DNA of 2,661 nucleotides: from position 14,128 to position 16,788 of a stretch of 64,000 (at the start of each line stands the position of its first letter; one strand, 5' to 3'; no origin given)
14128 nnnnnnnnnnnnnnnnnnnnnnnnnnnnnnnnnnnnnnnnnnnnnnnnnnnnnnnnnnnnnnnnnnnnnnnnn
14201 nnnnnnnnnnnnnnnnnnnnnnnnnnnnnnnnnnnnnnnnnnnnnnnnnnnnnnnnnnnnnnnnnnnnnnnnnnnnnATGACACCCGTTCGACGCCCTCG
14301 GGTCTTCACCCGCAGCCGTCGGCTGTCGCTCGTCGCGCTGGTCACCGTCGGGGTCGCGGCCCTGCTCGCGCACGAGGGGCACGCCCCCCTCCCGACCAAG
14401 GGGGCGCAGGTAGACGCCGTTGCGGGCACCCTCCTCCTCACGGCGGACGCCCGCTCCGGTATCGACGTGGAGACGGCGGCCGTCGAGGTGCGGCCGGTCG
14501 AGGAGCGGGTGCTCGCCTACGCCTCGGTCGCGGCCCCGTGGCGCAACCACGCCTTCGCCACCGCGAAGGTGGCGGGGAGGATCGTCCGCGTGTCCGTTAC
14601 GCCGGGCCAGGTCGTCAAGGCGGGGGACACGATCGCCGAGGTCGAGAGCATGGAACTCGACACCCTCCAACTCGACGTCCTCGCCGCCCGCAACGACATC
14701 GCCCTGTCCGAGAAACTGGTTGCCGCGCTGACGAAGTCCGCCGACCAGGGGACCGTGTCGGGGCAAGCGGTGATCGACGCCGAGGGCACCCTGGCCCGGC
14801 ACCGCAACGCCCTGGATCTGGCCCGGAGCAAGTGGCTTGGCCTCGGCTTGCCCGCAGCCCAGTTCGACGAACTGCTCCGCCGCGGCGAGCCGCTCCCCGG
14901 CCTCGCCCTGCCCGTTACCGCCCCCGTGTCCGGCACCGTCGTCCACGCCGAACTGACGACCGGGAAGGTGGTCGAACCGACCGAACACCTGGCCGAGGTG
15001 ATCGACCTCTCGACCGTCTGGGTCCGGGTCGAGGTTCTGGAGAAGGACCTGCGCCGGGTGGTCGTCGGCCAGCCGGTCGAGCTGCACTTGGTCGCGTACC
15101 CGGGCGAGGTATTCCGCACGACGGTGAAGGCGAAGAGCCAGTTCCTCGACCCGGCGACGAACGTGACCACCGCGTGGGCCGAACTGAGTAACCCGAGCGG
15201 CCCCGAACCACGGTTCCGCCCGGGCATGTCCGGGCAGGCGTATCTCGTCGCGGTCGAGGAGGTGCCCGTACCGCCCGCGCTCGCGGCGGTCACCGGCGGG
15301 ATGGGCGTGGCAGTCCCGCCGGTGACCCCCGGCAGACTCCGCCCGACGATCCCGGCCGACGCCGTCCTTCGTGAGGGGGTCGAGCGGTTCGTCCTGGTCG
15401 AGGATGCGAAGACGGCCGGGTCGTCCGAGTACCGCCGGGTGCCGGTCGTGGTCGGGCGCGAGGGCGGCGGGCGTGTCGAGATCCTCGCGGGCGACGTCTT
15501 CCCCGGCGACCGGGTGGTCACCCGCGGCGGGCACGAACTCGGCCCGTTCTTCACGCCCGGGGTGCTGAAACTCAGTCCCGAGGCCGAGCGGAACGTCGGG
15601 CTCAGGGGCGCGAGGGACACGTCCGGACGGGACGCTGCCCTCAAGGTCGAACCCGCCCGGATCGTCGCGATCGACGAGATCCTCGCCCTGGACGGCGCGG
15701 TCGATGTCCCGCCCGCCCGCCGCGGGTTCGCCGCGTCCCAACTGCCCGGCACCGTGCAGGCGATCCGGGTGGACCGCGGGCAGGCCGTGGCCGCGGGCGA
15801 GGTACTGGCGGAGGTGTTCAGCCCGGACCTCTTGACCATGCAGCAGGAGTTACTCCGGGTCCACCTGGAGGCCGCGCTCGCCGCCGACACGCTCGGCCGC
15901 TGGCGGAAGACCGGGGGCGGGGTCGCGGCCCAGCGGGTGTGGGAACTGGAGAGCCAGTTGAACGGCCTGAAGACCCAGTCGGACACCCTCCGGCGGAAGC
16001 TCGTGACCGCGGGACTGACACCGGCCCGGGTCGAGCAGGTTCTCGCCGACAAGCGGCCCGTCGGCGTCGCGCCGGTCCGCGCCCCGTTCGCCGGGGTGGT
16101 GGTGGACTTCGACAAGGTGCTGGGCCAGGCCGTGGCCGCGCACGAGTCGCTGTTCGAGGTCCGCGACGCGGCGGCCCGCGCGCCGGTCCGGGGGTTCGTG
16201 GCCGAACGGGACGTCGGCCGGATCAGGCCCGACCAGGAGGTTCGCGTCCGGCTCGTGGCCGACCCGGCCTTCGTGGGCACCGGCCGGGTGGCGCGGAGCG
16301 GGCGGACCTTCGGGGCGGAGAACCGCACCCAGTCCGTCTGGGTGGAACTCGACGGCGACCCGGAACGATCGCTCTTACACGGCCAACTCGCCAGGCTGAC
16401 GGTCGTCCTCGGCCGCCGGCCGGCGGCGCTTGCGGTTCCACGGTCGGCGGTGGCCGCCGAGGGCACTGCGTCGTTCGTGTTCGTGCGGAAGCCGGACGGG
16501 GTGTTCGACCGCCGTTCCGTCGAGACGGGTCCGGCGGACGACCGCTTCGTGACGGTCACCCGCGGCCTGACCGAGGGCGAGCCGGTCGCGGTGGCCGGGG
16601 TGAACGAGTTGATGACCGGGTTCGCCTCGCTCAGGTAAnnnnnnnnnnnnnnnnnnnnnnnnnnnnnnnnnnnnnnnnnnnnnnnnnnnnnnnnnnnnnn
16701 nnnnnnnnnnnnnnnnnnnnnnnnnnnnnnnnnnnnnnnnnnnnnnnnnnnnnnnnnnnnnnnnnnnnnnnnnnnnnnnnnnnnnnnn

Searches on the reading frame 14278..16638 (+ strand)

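Call 69: search_protein_families(library=pfam, proteins=[window:14278-16638:+], max_evalue=0.00001)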
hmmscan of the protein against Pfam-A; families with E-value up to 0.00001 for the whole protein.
window:14278-16638:+ (786 aa): 5 families
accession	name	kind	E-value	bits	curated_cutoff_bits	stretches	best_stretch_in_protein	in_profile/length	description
PF16576.10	HlyD_D23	-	1.2e-57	195.1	30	2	75-317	3-212/214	Barrel-sandwich domain of CusB or HlyD membrane-fusion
PF13437.12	HlyD_3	-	1.3e-34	119.5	22.2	2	213-316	2-106/106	HlyD family secretion protein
PF13533.13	Biotin_lipoyl_2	-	6.8e-12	45.3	29.8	1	96-122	5-31/32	Biotin-lipoyl like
PF00364.28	Biotin_lipoyl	-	3.3e-09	36.9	22.1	0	99-125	14-39/73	Biotin-requiring enzyme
PF01551.29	Peptidase_M23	-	5.7e-07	30.1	28.7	0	95-126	45-76/96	Peptidase family M23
